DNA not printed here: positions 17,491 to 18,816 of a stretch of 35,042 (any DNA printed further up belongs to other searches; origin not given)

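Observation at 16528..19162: WYL regulator divergent from a PD-(D/E)XK nuclease plus an orphan 145-aa gene: candidate undescribed defence cassette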

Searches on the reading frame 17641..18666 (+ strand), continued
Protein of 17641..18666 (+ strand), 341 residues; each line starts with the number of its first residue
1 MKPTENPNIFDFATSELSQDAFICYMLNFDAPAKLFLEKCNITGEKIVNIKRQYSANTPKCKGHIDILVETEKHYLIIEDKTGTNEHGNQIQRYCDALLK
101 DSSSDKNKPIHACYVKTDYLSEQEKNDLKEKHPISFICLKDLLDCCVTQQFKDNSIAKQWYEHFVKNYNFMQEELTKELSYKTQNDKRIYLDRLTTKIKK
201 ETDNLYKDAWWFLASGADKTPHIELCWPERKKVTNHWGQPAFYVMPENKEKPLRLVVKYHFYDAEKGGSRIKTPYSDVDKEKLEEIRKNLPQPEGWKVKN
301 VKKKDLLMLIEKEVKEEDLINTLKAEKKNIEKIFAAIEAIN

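Call 62: search_protein_families(library=pfam, proteins=[L010:3963-4481:+, L006:2845-3159:+, L006:3309-3722:+, L006:3967-4650:+, L006:4625-5170:+, L002:5882-6838:-, L014:10084-12426:-, L014:12989-14119:-, L014:8729-9079:+, L001:4861-5433:-], max_evalue=0.1)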
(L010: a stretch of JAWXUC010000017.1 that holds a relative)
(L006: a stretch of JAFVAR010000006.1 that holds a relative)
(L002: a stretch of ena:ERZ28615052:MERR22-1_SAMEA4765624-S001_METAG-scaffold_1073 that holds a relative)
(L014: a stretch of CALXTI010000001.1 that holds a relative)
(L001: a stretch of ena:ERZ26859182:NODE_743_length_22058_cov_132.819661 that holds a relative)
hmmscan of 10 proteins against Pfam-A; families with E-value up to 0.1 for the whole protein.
L010:3963-4481:+ (172 aa): 1 family
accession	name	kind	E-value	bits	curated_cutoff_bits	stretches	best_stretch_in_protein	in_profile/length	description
PF00091.31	Tubulin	-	0.0088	16.8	33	0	58-114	100-160/190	Tubulin/FtsZ family, GTPase domain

L006:2845-3159:+ (104 aa): 0 families

L006:3309-3722:+ (137 aa): 5 families
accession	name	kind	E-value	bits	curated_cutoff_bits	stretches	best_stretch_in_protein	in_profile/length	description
PF14779.12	BBS1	-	0.012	15.6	27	0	29-79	101-149/254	Ciliary BBSome complex subunit 1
PF00092.34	VWA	-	0.014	16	23.8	1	8-106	18-115/174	von Willebrand factor type A domain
PF05008.21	V-SNARE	-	0.039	14.8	25.9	1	10-63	1-56/92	Vesicle transport v-SNARE protein N-terminus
PF18544.7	Polo_box_3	-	0.076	14.1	34.2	0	90-130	27-67/97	Polo box domain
PF06103.16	DUF948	-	0.091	13.4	37.2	0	5-67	26-82/89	Bacterial protein of unknown function (DUF948)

L006:3967-4650:+ (227 aa): 0 families

L006:4625-5170:+ (181 aa): 3 families
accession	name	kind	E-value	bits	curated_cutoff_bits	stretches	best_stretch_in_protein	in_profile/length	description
PF00929.31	RNase_T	-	1.3e-25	91.3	24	1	12-166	1-163/164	Exonuclease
PF01612.26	DNA_pol_A_exo1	-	0.0068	16.7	23.6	0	88-135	70-117/173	3'-5' exonuclease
PF16473.11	Rv2179c-like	-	0.012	15.8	27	1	11-60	2-49/177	3'-5' exoribonuclease Rv2179c-like domain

L002:5882-6838:- (318 aa): 14 families
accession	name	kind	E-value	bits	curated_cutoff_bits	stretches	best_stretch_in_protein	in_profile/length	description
PF03796.21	DnaB_C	-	1.5e-53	182.3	27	1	29-307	1-253/255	DnaB-like helicase C terminal domain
PF06745.19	ATPase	-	9.9e-11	41.9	26.6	1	31-209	2-167/231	KaiC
PF13481.12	AAA_25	-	6.9e-07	29.5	27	1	31-205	16-189/195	AAA domain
PF13401.12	AAA_22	-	0.00011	22.9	27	1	47-203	5-121/130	AAA domain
PF09848.15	SLFN-g3_helicase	-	0.00019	21.3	24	1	48-200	2-149/354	Schlafen group 3, DNA/RNA helicase domain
PF20720.3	nSTAND3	-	0.00062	19.9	27.2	1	36-73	6-43/155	Novel STAND NTPase 3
PF05729.18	NACHT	-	0.003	17.8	26.7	1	49-91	2-44/167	NACHT domain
PF08282.18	Hydrolase_3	-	0.0057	16.8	20.9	1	185-299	83-196/255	haloacid dehalogenase-like hydrolase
PF00004.35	AAA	-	0.012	16.5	21.2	1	50-211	1-115/131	ATPase family associated with various cellular activities (AAA)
PF07088.17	GvpD_P-loop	-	0.015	15.7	24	1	48-176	11-121/189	GvpD gas vesicle protein, P-loop domain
PF05763.18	DUF835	-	0.017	15.4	33.1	1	126-212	41-126/136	Protein of unknown function (DUF835)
PF13086.12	AAA_11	-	0.028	14.6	27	0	44-85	14-56/257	AAA domain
PF24883.2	NPHP3_N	-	0.033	14.8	24.8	1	45-87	20-58/164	Nephrocystin 3, N-terminal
PF01695.23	IstB_IS21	-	0.082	12.8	24.1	0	34-70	83-115/238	IstB-like ATP binding protein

L014:10084-12426:- (780 aa): 2 families
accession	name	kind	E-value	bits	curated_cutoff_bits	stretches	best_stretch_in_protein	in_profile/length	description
PF13148.11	DUF3987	-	3.4e-59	201.3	27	1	334-682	2-356/364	Protein of unknown function (DUF3987)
PF09250.16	Prim-Pol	-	1.7e-39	136.2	22.8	1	46-201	1-158/158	Bifunctional DNA primase/polymerase, N-terminal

L014:12989-14119:- (376 aa): 6 families
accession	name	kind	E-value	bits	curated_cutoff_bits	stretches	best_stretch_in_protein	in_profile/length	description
PF00589.27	Phage_integrase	-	1.6e-33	116.4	27.1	1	197-364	1-170/172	Phage integrase family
PF14659.12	Phage_int_SAM_3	-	1.7e-07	31.8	22.6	1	89-144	1-55/58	Phage integrase, N-terminal SAM-like domain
PF22022.2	Phage_int_M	-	9.4e-06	26.2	27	1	90-183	1-92/96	Phage integrase central domain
PF02899.23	Phage_int_SAM_1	-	0.00017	22.2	22.3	1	109-173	20-82/83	Phage integrase, N-terminal SAM-like domain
PF24624.1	Int_N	-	0.00025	22.2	27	1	89-189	4-100/100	Phage integrase, N-terminal domain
PF13102.12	Phage_int_SAM_5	-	0.017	15.9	22.3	1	90-179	2-91/98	Phage integrase SAM-like domain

L014:8729-9079:+ (116 aa): 1 family
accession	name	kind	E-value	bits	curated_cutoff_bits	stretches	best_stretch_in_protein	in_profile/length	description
PF15088.11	NADH_dh_m_C1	-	0.064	13.2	27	0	94-105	37-48/49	NADH dehydrogenase [ubiquinone] 1 subunit C1, mitochondrial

L001:4861-5433:- (190 aa): 2 families
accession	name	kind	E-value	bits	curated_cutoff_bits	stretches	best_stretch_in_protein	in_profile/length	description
PF05360.19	YiaAB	-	0.04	14.6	26.6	0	25-48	7-30/53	yiaA/B two helix domain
PF12175.13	WSS_VP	-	0.094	12.6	24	0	63-109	114-165/201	White spot syndrome virus structural envelope protein VP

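Call 63: search_solved_structures(query=L010:3963-4481:+, max_evalue=10, show_alignments=1)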
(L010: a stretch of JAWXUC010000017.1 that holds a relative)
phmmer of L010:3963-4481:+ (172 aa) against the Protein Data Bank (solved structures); distinct sequences matched with E-value up to 10: 31.
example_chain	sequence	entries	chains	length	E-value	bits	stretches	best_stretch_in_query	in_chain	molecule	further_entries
1w5f_A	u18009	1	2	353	0.00046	23.4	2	54-151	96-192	CELL DIVISION PROTEIN FTSZ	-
9v7v_A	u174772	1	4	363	0.018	18.2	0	58-111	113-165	Cell division protein FtsZ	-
4u39_A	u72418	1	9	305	0.12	15.6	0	1-39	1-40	Cell division protein FtsZ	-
2rhh_A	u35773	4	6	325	0.15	15.2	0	1-39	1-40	Cell Division Protein ftsZ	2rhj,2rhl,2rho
2vam_A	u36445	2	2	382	0.38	13.9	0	2-39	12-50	CELL DIVISION PROTEIN FTSZ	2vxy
7ojb_A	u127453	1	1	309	0.52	13.5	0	2-39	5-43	Cell division protein FtsZ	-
6yd1_A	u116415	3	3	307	0.54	13.4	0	2-39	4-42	Cell division protein FtsZ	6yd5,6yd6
6rvn_A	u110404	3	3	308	0.54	13.4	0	2-39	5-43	Cell division protein FtsZ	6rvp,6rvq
6rvm_A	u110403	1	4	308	0.54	13.4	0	2-39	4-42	Cell division protein FtsZ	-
3vo9_A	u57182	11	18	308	0.54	13.4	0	2-39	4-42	Cell division protein FtsZ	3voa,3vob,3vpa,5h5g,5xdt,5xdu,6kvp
7ojz_A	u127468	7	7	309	0.55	13.4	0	2-39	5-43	Cell division protein FtsZ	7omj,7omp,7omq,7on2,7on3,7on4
5xdv_A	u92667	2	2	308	0.55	13.4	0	2-39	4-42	Cell division protein FtsZ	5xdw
6ym1_A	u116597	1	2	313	0.59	13.3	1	4-45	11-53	Cell division protein FtsZ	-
6y1u_A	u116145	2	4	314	0.6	13.3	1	4-45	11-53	Cell division protein FtsZ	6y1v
6ym9_A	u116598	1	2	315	0.61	13.2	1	4-45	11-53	Cell division protein FtsZ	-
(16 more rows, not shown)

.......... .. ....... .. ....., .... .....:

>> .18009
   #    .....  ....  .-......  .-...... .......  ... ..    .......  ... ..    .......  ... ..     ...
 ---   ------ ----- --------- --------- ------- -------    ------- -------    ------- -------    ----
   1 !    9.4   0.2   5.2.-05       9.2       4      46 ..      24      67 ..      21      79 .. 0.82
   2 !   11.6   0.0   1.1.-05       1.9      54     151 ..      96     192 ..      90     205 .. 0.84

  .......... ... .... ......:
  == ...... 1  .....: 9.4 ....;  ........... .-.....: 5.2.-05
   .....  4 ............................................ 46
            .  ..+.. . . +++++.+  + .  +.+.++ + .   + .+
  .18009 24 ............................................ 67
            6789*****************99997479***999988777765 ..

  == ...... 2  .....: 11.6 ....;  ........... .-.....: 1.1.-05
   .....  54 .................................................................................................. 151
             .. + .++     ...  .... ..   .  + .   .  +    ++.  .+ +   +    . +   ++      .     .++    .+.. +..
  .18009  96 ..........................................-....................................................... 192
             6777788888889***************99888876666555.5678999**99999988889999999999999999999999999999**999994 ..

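Call 67: find_encoding_contigs(protein=P0001, flank=6000, max_places=6)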
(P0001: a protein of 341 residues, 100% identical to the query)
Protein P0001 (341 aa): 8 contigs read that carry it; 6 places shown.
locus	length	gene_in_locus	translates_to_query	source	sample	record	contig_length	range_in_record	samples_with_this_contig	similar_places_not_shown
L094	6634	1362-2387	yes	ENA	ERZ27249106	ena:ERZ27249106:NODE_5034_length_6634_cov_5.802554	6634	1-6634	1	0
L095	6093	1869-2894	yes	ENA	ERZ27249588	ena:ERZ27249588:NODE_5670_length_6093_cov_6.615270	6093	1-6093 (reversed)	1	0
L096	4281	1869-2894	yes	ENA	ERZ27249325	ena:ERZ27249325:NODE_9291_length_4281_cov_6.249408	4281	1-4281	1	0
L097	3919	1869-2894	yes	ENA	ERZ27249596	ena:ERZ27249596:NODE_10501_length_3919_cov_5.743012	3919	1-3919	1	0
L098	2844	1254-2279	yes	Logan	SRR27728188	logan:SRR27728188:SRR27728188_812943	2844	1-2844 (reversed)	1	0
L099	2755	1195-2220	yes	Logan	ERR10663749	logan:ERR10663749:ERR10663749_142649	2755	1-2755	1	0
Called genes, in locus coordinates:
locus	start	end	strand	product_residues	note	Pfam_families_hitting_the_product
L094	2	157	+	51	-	?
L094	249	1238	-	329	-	PF13280:WYL, PF25583:WCX (weak)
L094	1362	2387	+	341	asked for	PF14281:PDDEXK_4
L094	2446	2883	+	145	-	-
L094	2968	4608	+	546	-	-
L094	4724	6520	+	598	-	-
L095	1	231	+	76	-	?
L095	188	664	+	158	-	PF00583:Acetyltransf_1, PF13673:Acetyltransf_10, PF13508:Acetyltransf_7, PF08445:FR47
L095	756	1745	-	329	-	PF13280:WYL, PF25583:WCX (weak)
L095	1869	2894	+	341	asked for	PF14281:PDDEXK_4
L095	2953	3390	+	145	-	-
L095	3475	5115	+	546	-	-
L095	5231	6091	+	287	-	?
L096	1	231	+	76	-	?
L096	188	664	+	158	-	PF00583:Acetyltransf_1, PF13673:Acetyltransf_10, PF13508:Acetyltransf_7, PF08445:FR47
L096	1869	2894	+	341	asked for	PF14281:PDDEXK_4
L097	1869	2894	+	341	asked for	PF14281:PDDEXK_4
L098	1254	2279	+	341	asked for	PF14281:PDDEXK_4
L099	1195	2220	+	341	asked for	PF14281:PDDEXK_4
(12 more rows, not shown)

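Call 69: search_protein_families(library=phrogs, proteins=[window:17641-18666:+, L006:2845-3159:+, L002:5882-6838:-], max_evalue=0.01)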
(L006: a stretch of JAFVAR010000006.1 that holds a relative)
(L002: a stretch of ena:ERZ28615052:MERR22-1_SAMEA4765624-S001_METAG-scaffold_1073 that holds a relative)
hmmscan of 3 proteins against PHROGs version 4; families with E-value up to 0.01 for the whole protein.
window:17641-18666:+ (341 aa): 1 family
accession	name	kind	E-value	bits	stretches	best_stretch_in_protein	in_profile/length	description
phrog_6745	-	lysis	0.0063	16.4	1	147-288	265-391/396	endolysin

L006:2845-3159:+ (104 aa): 0 families

L002:5882-6838:- (318 aa): 13 families
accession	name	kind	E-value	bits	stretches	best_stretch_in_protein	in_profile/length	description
phrog_19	-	DNA, RNA and nucleotide metabolism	6.9e-46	158.3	1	5-277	310-547/621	DnaB-like replicative helicase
phrog_243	-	DNA, RNA and nucleotide metabolism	4.4e-33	115.4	1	23-246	11-229/273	DnaB-like replicative helicase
phrog_239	-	DNA, RNA and nucleotide metabolism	6e-26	92.6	1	25-242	336-556/801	DNA primase/helicase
phrog_11530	-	unknown function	7e-16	59.6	1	143-245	13-119/184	-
phrog_5482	-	unknown function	1.4e-10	41.5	1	46-293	50-279/341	-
phrog_3123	-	unknown function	4.6e-07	29.8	1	36-241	329-538/583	-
phrog_97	-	other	1.1e-06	29.2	1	5-92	19-114/506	UvsX-like recombinase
phrog_6891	-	other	5.5e-05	23.9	1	40-175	35-134/310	ATPase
phrog_23150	-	unknown function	9.8e-05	23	1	5-68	152-215/217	-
phrog_3277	-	DNA, RNA and nucleotide metabolism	0.00071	20.4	1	49-80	12-43/168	DnaC-like helicase loader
phrog_19347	-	unknown function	0.0038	18.6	1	233-307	11-76/79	-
phrog_5484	-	DNA, RNA and nucleotide metabolism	0.0053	17.4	0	47-79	28-63/239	DnaA-like replication initiation protein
phrog_3757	-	unknown function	0.0076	16.7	0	43-73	122-152/367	-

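Call 70: find_related_loci(query=A1, collection=viral_contigs, flank=6000)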
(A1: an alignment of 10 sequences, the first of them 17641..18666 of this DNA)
Query A1 (341 aa) in viral_contigs; peptide patterns used: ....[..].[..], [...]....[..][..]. (x = any residue, [..] = any of these).
20 stretches matched a pattern; 2 encode a relative of the query (tblastn E <= 1e-3); 2 distinct loci.
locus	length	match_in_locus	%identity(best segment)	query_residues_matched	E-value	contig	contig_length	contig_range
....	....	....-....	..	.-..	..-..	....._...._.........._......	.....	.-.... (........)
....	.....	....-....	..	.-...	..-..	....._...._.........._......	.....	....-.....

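Call 78: search_protein_families(library=padloc, alignment_id=A4, max_evalue=0.00001)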
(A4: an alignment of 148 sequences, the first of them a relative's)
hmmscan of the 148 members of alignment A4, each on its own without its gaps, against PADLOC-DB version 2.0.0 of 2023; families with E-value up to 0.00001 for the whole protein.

A. member 1, L006:41-589:+ (183 aa): 1 family
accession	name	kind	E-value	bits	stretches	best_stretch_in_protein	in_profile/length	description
PDLC04783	PDC-M72A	-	2.4e-11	41.5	1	71-178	230-331/392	-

B. families by the number of members that match (of 148 scanned): 217 families (the first 25 are shown)
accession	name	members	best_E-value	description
PDLC04783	PDC-M72A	3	8.7e-15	-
PDLC04786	PDC-S01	2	6.2e-179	-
PDLC04788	PDC-S01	2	9.5e-118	-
PDLC04790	PDC-S01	2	1.2e-106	-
PDLC04792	PDC-S01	2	3.9e-105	-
PDLC04789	PDC-S01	2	6.5e-61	-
PDLC04135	mad3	2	1.3e-41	mads_3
PDLC03863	LmuB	2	5.8e-41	-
PDLC03859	LmuB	2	9.9e-39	-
PDLC02695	Orf5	2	1.9e-38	Orf5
PDLC03862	LmuB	2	2.7e-38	-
PDLC04787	PDC-S01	2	4.1e-31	-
PDLC01652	WYL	2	1.1e-26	"CAS-I,CAS-II,CAS-III,CAS-IV,CAS-V,CAS-VI; associated_signaling"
PDLC04791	PDC-S01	2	3.7e-26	-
PDLC02980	AriA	2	5e-26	-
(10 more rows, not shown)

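Call 79: search_protein_families(library=pfam, alignment_id=A4, max_evalue=0.00001)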
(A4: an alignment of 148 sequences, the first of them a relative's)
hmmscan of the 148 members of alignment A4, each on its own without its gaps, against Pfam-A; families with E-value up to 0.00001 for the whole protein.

A. member 1, L006:41-589:+ (183 aa): 5 families
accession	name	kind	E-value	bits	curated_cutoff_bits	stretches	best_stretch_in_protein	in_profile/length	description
PF12796.13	Ank_2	-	1.7e-13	51.3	27.3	1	77-167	4-84/90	Ankyrin repeats (3 copies)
PF13637.12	Ank_4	-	7.9e-12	45.5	22.7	1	121-163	8-50/50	Ankyrin repeats (many copies)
PF00023.36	Ank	-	7.7e-09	35.8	21.1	0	142-167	1-26/33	Ankyrin repeat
PF13606.12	Ank_3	-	4.1e-06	27.1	22.3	0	104-137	2-29/30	Ankyrin repeat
PF13857.12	Ank_5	-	7.4e-06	26.7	27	0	129-167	1-40/56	Ankyrin repeats (many copies)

B. families by the number of members that match (of 148 scanned): 138 families (the first 25 are shown)
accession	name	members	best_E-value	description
PF12796.13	Ank_2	3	2.7e-35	Ankyrin repeats (3 copies)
PF00023.36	Ank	3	6.4e-20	Ankyrin repeat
PF13637.12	Ank_4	3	1.9e-17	Ankyrin repeats (many copies)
PF13857.12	Ank_5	3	4.9e-14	Ankyrin repeats (many copies)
PF13606.12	Ank_3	3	5.6e-14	Ankyrin repeat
PF13635.12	DUF4143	2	6.5e-52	Domain of unknown function (DUF4143)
PF00589.27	Phage_integrase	2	4.9e-33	Phage integrase family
PF03235.19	GmrSD_N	2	1.8e-32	GmrSD restriction endonuclease, N-terminal domain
PF13304.12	AAA_21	2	3.5e-29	AAA domain, putative AbiEii toxin, Type IV TA system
PF13173.12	AAA_14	2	7.7e-28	AAA domain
PF00430.23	ATP-synt_B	2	1.1e-22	ATP synthase B/B' CF(0)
PF00561.26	Abhydrolase_1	2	9.1e-18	alpha/beta hydrolase fold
PF00753.33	Lactamase_B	2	2e-17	Metallo-beta-lactamase superfamily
PF00583.31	Acetyltransf_1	2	2.8e-17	Acetyltransferase (GNAT) family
PF13280.12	WYL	2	2.7e-10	WYL domain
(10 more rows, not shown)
